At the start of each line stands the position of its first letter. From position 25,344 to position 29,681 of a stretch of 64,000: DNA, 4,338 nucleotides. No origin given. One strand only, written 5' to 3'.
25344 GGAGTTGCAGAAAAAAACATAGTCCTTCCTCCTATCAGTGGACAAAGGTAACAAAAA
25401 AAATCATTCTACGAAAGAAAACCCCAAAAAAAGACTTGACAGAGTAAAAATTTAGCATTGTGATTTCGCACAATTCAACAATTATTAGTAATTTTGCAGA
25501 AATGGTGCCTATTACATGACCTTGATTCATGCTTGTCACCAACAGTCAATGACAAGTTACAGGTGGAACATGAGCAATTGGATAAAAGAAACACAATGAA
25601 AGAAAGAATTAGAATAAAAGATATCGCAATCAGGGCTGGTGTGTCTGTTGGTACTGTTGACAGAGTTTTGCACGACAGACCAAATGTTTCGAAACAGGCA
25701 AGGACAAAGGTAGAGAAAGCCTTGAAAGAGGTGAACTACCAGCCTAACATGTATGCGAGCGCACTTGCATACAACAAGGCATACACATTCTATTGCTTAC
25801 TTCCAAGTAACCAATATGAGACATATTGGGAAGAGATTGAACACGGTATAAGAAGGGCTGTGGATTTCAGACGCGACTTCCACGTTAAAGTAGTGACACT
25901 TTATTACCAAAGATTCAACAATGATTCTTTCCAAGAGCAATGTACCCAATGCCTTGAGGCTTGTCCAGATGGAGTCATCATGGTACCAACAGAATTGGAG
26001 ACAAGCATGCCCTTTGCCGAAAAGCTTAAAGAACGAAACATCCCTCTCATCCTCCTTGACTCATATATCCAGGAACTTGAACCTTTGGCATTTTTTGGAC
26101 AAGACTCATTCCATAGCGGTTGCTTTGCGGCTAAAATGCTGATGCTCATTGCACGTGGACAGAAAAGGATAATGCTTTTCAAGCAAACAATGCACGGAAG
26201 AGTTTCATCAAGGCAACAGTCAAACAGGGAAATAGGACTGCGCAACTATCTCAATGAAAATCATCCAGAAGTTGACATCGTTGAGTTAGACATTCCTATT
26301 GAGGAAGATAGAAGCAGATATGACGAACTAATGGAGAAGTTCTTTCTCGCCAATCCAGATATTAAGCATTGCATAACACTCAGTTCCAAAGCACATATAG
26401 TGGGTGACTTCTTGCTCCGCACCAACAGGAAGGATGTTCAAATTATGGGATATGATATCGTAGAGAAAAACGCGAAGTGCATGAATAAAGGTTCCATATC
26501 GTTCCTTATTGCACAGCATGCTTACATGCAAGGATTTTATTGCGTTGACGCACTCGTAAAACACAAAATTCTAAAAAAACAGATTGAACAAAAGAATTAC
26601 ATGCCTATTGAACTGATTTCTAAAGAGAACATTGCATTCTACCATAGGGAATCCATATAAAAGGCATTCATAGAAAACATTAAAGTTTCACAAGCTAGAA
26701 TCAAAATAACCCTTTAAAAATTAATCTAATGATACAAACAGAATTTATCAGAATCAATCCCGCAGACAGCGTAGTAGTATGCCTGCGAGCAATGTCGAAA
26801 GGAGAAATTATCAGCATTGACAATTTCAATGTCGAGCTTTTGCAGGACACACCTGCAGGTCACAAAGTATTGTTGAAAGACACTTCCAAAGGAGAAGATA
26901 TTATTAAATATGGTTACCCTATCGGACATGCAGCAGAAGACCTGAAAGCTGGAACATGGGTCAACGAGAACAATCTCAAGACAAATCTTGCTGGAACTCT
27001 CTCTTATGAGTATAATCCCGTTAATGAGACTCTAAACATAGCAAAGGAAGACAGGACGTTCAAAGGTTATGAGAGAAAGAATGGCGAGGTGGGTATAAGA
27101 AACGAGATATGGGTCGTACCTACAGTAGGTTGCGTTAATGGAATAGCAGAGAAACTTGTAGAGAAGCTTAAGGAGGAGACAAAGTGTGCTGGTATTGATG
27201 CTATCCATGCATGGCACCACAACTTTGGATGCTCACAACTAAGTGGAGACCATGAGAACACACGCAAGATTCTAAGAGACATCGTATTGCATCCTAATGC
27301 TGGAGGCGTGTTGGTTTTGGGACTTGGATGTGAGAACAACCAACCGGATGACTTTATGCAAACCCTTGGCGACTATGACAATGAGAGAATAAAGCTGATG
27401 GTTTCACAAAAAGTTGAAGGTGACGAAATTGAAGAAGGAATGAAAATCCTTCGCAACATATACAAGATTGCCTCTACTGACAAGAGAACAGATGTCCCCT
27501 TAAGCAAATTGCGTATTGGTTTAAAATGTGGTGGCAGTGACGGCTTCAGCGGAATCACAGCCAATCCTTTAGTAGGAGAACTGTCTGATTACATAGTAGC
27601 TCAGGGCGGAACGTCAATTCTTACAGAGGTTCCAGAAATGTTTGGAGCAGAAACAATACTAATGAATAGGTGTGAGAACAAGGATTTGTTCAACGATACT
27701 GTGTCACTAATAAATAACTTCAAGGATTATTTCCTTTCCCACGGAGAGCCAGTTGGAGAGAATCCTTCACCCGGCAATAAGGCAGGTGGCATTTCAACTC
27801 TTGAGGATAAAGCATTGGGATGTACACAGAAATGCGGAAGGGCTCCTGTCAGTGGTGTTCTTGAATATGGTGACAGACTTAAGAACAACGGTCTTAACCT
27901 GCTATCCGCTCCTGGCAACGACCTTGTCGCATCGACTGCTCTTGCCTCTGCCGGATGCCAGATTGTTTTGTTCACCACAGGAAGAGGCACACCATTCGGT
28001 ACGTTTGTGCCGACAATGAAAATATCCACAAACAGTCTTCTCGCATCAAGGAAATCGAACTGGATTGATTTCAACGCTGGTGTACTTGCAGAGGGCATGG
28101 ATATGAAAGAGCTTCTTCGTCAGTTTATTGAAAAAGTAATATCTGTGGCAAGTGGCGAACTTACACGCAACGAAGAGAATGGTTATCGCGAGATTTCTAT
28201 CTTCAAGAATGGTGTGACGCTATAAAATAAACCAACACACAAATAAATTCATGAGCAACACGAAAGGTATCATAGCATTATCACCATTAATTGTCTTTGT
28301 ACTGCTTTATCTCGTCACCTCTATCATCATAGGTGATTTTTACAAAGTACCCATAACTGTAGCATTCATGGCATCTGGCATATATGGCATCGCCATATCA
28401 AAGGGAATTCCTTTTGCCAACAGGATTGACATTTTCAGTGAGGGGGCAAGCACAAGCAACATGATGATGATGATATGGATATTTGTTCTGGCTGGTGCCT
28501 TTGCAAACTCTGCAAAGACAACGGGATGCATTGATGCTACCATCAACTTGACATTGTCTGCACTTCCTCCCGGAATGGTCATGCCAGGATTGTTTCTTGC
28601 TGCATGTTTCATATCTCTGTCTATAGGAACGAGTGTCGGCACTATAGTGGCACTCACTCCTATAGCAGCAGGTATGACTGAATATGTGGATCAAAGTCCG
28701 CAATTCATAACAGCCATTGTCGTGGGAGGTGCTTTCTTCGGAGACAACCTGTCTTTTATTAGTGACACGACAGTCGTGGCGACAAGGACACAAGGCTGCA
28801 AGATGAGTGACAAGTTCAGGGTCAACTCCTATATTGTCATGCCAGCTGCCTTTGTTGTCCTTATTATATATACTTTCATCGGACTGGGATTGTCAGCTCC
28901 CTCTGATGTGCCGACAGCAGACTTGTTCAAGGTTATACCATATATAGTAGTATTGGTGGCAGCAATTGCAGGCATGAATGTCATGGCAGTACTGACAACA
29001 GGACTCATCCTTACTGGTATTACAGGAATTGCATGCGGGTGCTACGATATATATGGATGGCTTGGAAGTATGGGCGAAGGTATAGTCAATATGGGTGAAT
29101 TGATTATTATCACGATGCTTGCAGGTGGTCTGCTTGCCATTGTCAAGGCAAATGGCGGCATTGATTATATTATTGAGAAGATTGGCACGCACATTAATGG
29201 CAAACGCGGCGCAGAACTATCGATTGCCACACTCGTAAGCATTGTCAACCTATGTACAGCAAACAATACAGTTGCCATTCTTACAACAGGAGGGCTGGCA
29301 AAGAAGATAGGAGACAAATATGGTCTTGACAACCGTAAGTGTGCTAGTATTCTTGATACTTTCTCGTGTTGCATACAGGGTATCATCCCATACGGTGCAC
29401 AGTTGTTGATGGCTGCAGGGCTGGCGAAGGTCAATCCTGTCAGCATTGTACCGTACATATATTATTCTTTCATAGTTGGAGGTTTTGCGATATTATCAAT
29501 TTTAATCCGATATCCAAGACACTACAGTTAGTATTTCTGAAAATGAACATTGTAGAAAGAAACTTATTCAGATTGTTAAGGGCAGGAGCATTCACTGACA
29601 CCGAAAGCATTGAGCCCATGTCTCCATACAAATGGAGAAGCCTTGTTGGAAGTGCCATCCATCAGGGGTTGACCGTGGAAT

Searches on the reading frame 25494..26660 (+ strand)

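Call 16: search_protein_families(library=pfam, proteins=[window:25494-26660:+], max_evalue=0.00001)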
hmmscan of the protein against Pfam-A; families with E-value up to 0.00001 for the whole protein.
window:25494-26660:+ (388 aa): 3 families
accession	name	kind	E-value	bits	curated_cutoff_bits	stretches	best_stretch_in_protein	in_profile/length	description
PF13407.12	Peripla_BP_4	-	1.4e-33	117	35.1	1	102-357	3-253/258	Periplasmic binding protein domain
PF00356.27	LacI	-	5.6e-17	61.7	27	1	41-85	2-46/46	Bacterial regulatory proteins, lacI family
PF00532.27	Peripla_BP_1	-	7e-07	29.4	22.2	1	102-312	7-205/281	Periplasmic binding proteins and sugar binding domain of LacI family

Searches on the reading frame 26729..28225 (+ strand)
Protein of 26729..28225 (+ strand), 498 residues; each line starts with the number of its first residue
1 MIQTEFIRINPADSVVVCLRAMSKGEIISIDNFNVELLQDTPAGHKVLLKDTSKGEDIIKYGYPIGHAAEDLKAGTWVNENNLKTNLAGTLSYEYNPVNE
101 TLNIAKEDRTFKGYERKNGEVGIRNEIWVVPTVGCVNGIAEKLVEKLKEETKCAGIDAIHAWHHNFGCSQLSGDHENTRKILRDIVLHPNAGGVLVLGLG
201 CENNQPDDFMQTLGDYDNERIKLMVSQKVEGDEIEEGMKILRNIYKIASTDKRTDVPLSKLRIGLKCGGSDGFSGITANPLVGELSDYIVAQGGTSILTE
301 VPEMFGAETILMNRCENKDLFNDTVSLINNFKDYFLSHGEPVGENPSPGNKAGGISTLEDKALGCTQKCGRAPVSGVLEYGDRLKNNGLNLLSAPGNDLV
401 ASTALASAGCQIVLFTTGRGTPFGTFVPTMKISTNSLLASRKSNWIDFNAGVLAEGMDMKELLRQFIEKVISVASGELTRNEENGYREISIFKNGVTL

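Call 16: search_protein_families(library=pfam, proteins=[window:26729-28225:+], max_evalue=0.00001)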
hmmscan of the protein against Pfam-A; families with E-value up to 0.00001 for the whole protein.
window:26729-28225:+ (498 aa): 3 families
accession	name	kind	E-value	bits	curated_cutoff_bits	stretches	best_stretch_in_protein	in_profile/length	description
PF20629.2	GD_AH_C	-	2.4e-100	335.3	26.8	1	258-497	1-242/242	D-galactarate/Altronate dehydratase, C-terminal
PF04295.18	GD_AH_second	-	2.4e-47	160.9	27.3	1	113-248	1-135/136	D-galactarate dehydratase/Altronate hydrolase, second domain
PF08666.17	SAF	-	1.3e-07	32.5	21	1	15-84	3-63/63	SAF domain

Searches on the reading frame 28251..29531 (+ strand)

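Call 16: search_protein_families(library=pfam, proteins=[window:28251-29531:+], max_evalue=0.00001)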
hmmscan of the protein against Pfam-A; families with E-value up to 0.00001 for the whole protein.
window:28251-29531:+ (426 aa): 1 family
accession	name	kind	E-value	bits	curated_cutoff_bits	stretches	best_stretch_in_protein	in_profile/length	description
PF03553.21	Na_H_antiporter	-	1.8e-26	93.6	23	2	14-211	101-302/303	Na+/H+ antiporter family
